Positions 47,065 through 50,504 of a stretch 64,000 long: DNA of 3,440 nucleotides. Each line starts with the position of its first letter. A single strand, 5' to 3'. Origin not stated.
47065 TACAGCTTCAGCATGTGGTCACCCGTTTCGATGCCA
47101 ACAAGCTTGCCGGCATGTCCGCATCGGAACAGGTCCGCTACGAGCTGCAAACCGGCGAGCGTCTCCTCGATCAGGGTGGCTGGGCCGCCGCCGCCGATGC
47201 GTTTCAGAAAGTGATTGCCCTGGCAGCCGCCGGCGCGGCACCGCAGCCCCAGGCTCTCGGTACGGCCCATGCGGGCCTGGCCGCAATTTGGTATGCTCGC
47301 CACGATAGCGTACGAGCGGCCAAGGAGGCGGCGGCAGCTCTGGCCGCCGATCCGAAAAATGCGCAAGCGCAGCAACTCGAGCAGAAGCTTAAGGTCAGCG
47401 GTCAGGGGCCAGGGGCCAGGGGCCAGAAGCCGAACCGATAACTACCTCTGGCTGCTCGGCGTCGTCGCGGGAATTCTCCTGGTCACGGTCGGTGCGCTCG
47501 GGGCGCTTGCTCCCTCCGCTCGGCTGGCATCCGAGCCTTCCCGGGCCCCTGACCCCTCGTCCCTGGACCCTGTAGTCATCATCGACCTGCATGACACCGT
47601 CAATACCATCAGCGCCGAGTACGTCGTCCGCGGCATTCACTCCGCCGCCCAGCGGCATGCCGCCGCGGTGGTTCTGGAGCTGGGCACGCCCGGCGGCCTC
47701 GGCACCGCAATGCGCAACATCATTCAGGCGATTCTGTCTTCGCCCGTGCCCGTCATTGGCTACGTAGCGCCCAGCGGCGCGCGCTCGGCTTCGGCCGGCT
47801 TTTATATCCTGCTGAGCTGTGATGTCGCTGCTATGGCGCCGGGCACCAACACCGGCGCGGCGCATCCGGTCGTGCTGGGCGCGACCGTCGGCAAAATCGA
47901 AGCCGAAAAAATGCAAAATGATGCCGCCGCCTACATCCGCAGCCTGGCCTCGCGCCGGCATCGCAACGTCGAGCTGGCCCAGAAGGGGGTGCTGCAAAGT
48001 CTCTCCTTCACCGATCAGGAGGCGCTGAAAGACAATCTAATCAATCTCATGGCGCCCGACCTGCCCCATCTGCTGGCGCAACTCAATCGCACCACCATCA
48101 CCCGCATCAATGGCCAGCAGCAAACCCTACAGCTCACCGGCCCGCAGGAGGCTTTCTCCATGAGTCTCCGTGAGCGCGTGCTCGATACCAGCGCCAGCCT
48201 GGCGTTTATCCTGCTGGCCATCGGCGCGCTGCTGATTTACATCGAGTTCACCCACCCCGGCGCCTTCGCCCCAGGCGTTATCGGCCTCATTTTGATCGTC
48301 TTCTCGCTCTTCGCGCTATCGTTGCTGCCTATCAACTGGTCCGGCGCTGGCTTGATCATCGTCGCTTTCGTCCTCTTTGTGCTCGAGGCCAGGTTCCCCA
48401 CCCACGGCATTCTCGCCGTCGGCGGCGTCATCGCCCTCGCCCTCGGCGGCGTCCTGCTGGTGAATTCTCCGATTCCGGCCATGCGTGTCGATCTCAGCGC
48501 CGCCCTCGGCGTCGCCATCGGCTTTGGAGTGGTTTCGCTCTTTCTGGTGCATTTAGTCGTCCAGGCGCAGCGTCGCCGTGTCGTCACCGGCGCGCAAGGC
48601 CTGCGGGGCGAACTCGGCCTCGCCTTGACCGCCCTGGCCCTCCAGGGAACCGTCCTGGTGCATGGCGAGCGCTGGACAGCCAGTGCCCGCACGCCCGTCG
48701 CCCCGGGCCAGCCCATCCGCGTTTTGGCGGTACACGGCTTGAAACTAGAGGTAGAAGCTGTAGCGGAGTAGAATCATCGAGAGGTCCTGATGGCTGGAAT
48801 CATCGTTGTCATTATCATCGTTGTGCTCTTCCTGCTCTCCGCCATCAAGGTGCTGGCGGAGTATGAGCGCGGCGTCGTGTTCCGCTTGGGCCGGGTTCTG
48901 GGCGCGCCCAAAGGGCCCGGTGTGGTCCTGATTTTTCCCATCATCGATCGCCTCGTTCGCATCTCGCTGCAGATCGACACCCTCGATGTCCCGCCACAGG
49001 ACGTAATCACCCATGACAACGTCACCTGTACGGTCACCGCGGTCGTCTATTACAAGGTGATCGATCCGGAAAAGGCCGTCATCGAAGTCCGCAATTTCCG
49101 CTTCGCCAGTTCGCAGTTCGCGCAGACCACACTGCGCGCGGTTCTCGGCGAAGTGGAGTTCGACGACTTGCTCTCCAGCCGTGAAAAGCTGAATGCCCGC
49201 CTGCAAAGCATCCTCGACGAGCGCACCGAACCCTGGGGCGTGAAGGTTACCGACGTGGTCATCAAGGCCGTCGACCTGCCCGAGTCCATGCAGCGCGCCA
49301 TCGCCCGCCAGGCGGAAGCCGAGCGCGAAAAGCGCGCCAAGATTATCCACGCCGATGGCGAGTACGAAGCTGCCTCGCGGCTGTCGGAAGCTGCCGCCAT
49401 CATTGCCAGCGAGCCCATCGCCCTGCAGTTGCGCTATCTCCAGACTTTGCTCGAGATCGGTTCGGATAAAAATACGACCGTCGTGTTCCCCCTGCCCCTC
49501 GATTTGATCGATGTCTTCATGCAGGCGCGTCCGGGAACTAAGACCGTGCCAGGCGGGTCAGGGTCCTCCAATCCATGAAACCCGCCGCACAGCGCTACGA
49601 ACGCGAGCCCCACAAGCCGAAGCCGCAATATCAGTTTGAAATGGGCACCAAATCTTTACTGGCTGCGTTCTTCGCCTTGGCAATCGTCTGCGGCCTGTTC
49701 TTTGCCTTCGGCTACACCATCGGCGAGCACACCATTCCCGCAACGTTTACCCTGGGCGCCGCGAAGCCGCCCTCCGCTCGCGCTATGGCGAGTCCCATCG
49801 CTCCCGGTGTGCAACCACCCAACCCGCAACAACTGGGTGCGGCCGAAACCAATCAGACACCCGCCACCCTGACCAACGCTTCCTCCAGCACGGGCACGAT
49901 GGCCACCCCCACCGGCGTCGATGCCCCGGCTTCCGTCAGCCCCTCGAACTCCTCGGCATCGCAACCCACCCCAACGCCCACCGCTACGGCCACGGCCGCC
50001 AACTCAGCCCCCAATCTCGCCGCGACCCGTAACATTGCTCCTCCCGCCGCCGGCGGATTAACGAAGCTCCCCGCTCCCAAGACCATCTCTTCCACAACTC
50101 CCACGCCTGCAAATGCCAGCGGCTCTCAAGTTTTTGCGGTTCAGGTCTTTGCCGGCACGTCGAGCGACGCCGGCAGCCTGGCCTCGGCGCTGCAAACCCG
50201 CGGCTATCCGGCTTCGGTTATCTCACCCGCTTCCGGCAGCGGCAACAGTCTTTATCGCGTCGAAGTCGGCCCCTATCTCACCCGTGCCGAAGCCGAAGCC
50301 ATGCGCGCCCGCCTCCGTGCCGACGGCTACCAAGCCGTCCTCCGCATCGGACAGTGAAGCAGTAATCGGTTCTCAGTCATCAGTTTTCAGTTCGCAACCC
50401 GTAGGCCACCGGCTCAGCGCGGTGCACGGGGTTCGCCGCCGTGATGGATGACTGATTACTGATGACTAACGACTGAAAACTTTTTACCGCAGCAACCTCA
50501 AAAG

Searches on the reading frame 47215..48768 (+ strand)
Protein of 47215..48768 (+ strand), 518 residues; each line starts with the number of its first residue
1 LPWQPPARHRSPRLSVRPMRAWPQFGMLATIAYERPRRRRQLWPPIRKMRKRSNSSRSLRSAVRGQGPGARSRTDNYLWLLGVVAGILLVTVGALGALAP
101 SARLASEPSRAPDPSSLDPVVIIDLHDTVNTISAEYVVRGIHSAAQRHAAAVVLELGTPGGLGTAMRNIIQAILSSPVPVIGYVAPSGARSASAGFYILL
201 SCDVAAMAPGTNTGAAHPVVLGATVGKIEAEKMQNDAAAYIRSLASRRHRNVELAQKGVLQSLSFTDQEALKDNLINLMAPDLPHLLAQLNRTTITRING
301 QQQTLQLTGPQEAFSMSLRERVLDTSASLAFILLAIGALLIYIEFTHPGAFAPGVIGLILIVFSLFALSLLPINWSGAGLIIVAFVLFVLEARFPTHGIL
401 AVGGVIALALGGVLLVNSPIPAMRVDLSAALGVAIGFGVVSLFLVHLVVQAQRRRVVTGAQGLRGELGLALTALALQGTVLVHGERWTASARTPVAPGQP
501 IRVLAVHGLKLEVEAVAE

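Call 4: search_protein_families(library=pfam, proteins=[window:47215-48768:+], max_evalue=0.01)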
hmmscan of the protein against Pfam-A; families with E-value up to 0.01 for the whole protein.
window:47215-48768:+ (518 aa): 3 families
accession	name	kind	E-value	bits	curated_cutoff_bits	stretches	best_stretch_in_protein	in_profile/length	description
PF24961.1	NfeD_membrane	-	5.6e-22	78.5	26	1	329-445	2-117/119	NfeD integral membrane domain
PF25145.1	NfeD1b_N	-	1.7e-19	70.6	40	1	120-280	2-156/189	NfeD1b, N-terminal domain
PF01957.25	NfeD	-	3.9e-11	43.4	29.1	1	461-514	2-56/57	NfeD-like C-terminal, partner-binding domain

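Call 6: find_related_loci(query=window:47359-48768:+, collection=genome_contigs, flank=4000)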
Query window:47359-48768:+ (470 aa) in genome_contigs; peptide patterns used: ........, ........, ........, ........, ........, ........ (x = any residue, [..] = any of these).
137 stretches matched a pattern; 33 encode a relative of the query (tblastn E <= 1e-3); 33 distinct loci.
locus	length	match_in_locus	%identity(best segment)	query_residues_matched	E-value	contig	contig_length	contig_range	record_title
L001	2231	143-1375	77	61-470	0e+0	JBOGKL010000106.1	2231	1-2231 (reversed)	MAG: Terriglobales bacterium isolate TC-S_metabat2.bin.439 k127_1690140, whole genome shotgun sequence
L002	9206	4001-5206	79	70-470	0e+0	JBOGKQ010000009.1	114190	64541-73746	MAG: Terriglobales bacterium isolate SE1507_maxbin2.bin.3 NODE_66_length_114190_cov_7.259146, whole genome shotgun seque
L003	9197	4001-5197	82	72-470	0e+0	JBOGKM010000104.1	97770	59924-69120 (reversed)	MAG: Terriglobales bacterium isolate TC-S_maxbin2.bin.399 k127_4514816, whole genome shotgun sequence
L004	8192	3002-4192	69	70-465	2e-156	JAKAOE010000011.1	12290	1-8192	MAG: Acidobacteria bacterium isolate YF1.bin113 NODE_6282_length_12290_cov_1.270246, whole genome shotgun sequence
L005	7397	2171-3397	70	61-470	6e-155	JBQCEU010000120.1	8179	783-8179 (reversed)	MAG: Terriglobales bacterium isolate bin151 k141_4528931, whole genome shotgun sequence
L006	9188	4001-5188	70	72-466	4e-149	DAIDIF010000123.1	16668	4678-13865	MAG TPA_asm: Acidobacteria bacterium isolate clean14 k141_925973, whole genome shotgun sequence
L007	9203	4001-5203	61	72-470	3e-147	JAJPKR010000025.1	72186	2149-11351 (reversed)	MAG: Terriglobia bacterium isolate Centralia_MAG_96 k107_23094304, whole genome shotgun sequence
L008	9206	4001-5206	49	72-469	1e-123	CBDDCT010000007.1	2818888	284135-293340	MAG: Bryobacterales bacterium isolate 6159ff8d-e712-4e39-bf3f-79bf34294bcb genome assembly, contig: contig_7, whole geno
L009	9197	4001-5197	48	72-466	6e-123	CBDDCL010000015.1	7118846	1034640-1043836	MAG: Bryobacterales bacterium isolate 9a5723b4-f69d-4256-802c-3c242fd87eb7 genome assembly, contig: contig_9, whole geno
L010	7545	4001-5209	50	72-470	7e-113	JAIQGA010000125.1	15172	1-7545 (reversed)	MAG: Terriglobia bacterium isolate SRVP_29 SRVP18_hole-7m-from-trench_1_20cm_scaffold_2190, whole genome shotgun sequenc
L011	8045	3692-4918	50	66-470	2e-111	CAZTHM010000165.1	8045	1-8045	MAG TPA_asm: uncultured Acidobacteriota bacterium isolate SRP119689_co1_326 genome assembly, contig: NODE_14325_length_8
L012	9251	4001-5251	52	46-470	8e-108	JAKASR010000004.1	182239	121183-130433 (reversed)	MAG: Acidobacteria bacterium isolate YP1.bin64 NODE_69_length_182239_cov_4.169819, whole genome shotgun sequence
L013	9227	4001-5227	47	72-468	1e-106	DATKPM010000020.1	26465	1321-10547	MAG TPA_asm: Candidatus Acidoferrum sp. isolate SMAG_U14791 k141_346726, whole genome shotgun sequence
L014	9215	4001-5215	48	66-466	4e-103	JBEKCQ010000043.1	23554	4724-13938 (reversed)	MAG: Terriglobia bacterium isolate SPRUCE 163 SPRUCE_163_43, whole genome shotgun sequence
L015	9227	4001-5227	48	66-470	4e-103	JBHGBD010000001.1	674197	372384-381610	MAG: Terriglobia bacterium isolate SBS.BIN.50 SBSBIN50_contig_1, whole genome shotgun sequence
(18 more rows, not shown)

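Call 33: find_homologous_proteins(query=window:47359-48768:+, max_evalue=1e-30)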
Query window:47359-48768:+ (470 aa): 5706 proteins with E <= 1e-30 among 8000 candidates; the best 120 are listed.
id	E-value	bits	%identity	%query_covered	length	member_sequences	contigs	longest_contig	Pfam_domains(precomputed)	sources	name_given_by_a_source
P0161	1.4e-231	787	89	89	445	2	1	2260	PF24961.2,PF01957.26,PF25145.2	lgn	-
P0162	1.9e-223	760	100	78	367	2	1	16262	PF24961.2,PF01957.26,PF25145.2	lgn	-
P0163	8.2e-214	729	86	85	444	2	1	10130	PF24961.2,PF01957.26,PF25145.2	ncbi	ncbi:MAG: NfeD family protein, partial [Terriglobales bacterium]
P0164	3.4e-206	703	82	85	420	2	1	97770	PF24961.2,PF01957.26,PF25145.2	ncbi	ncbi:MAG: NfeD family protein [Terriglobales bacterium]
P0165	1.3e-198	678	75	95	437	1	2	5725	PF24961.2,PF01957.26,PF25145.2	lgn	-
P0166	6.1e-197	673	77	87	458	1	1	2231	PF24961.2,PF01957.26,PF25145.2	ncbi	ncbi:MAG: NfeD family protein, partial [Terriglobales bacterium]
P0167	6.5e-195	666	79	85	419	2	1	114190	PF24961.2,PF01957.26,PF25145.2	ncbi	ncbi:MAG: NfeD family protein [Terriglobales bacterium]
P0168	3.7e-173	595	71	86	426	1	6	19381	PF24961.2,PF01957.26,PF25145.2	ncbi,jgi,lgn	jgi:membrane-bound serine protease (ClpP class)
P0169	7.9e-173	594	71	86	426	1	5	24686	PF24961.2,PF01957.26,PF25145.2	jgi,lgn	-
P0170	1.4e-172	593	71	86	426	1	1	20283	PF24961.2,PF01957.26,PF25145.2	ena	-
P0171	2.0e-172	592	71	86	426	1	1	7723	PF24961.2,PF01957.26,PF25145.2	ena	-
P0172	3.5e-172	591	71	86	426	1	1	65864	PF24961.2,PF01957.26,PF25145.2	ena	-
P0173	8.0e-172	590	71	86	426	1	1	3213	PF24961.2,PF01957.26,PF25145.2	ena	-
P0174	1.2e-171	590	71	86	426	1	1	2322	PF24961.2,PF01957.26,PF25145.2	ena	-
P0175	4.9e-171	588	72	85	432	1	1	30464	PF24961.2,PF01957.26,PF25145.2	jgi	jgi:membrane-bound serine protease (ClpP class)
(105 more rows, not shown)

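Call 36: find_encoding_contigs(protein=P0161, flank=2500, max_places=5)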
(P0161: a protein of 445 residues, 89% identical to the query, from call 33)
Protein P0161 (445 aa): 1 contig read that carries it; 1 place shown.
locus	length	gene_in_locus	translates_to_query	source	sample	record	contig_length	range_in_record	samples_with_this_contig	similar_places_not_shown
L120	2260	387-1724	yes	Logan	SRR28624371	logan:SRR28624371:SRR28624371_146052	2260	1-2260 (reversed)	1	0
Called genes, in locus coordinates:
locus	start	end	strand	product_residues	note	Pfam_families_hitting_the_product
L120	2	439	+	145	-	?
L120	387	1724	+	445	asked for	PF25145:NfeD1b_N, PF24961:NfeD_membrane, PF01957:NfeD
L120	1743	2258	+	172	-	?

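Call 37: find_encoding_contigs(protein=P0163, flank=2500, max_places=5)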
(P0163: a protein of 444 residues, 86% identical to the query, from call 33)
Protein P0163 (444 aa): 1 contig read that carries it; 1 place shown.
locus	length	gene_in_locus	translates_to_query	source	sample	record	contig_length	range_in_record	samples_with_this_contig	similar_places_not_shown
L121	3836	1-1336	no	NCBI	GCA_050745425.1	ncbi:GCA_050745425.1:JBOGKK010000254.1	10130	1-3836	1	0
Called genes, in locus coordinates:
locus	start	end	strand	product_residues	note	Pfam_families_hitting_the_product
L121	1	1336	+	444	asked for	PF25145:NfeD1b_N, PF24961:NfeD_membrane, PF01957:NfeD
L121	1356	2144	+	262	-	PF01145:Band_7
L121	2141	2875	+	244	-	PF05036:SPOR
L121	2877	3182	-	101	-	-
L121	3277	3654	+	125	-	PF01242:PTPS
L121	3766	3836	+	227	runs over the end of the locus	PF13353:Fer4_12 (weak), PF04055:Radical_SAM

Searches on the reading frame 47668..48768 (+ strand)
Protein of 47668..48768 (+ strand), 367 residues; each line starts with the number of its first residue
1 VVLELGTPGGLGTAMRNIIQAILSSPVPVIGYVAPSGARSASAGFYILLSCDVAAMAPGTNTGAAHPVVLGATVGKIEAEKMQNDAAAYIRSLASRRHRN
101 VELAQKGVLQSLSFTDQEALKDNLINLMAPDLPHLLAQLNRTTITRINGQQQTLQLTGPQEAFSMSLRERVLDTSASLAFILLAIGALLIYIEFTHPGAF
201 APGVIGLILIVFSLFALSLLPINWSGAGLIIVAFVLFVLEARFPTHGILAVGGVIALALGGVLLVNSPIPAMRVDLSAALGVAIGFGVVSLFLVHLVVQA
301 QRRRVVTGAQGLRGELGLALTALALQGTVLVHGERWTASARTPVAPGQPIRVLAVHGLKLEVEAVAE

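Call 30: find_encoding_contigs(protein=window:47668-48768:+, flank=2000, max_places=10)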
Protein seq(367 aa) (367 aa): 1 contig read that carries it; 1 place shown.
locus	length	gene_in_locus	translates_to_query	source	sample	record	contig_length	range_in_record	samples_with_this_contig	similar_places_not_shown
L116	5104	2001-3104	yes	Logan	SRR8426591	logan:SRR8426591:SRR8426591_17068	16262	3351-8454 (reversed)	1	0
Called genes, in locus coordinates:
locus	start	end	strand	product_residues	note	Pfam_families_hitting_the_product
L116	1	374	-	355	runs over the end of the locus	PF01053:Cys_Met_Meta_PP, PF01041:DegT_DnrJ_EryC1 (weak)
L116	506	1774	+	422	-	-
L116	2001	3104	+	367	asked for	PF25145:NfeD1b_N, PF24961:NfeD_membrane, PF01957:NfeD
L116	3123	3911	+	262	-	PF01145:Band_7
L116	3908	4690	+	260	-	PF05036:SPOR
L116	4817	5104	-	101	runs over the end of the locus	-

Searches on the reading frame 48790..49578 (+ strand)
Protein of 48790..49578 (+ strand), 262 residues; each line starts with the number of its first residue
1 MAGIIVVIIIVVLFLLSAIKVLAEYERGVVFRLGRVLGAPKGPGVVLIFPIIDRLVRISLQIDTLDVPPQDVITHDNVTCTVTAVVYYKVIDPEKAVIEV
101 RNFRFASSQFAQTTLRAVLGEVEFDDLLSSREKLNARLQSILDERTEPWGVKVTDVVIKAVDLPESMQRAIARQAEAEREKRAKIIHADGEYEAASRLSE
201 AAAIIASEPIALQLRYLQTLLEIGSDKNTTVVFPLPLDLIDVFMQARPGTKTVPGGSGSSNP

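Call 4: search_protein_families(library=pfam, proteins=[window:48790-49575:+], max_evalue=0.01)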
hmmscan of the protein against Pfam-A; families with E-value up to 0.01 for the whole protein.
window:48790-49575:+ (262 aa): 2 families
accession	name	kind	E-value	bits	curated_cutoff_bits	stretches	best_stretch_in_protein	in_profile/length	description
PF01145.31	Band_7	-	5e-37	128.1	23.6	1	23-191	4-175/176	SPFH domain / Band 7 family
PF13421.11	Band_7_1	-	0.00016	21.8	24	1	115-176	145-208/211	SPFH domain-Band 7 family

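Call 31: find_encoding_contigs(protein=window:48790-49578:+, flank=2500, max_places=10)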
Protein window:48790-49578:+ (262 aa): 3 contigs read that carry it; 3 places shown.
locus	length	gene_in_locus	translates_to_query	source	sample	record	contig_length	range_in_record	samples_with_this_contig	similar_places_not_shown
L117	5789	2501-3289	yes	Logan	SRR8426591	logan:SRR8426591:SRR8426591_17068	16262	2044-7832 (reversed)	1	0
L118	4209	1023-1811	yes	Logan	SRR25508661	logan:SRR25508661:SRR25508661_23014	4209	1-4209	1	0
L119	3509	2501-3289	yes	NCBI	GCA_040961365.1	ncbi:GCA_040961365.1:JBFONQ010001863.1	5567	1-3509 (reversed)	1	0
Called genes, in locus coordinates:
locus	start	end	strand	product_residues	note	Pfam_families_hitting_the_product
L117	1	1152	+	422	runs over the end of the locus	-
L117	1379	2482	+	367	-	PF25145:NfeD1b_N, PF24961:NfeD_membrane, PF01957:NfeD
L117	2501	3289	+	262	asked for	PF01145:Band_7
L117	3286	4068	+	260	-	PF05036:SPOR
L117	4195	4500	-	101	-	-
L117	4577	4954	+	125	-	PF01242:PTPS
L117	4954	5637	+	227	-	PF13353:Fer4_12 (weak), PF04055:Radical_SAM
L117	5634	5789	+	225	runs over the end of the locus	PF06508:QueC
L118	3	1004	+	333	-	?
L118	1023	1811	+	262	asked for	PF01145:Band_7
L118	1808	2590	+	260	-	PF05036:SPOR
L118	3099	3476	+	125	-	PF01242:PTPS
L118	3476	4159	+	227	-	PF13353:Fer4_12 (weak), PF04055:Radical_SAM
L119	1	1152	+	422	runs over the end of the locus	-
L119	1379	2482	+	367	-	PF25145:NfeD1b_N, PF24961:NfeD_membrane, PF01957:NfeD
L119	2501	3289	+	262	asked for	PF01145:Band_7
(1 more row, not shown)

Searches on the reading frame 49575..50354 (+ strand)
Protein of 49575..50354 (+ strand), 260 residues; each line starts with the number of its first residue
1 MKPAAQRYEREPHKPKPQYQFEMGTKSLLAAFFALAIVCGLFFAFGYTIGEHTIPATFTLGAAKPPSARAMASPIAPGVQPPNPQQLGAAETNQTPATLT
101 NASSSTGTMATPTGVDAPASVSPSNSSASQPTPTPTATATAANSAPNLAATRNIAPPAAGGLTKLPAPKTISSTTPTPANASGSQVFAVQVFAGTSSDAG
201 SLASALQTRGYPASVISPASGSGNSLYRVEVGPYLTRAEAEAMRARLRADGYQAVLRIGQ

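Call 4: search_protein_families(library=pfam, proteins=[window:49575-50354:+], max_evalue=0.01)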
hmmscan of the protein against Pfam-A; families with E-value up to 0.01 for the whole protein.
window:49575-50354:+ (260 aa): 1 family
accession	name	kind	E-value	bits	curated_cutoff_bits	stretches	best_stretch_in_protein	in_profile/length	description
PF05036.18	SPOR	-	4.3e-11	43.4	21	1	185-256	3-74/76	SPOR domain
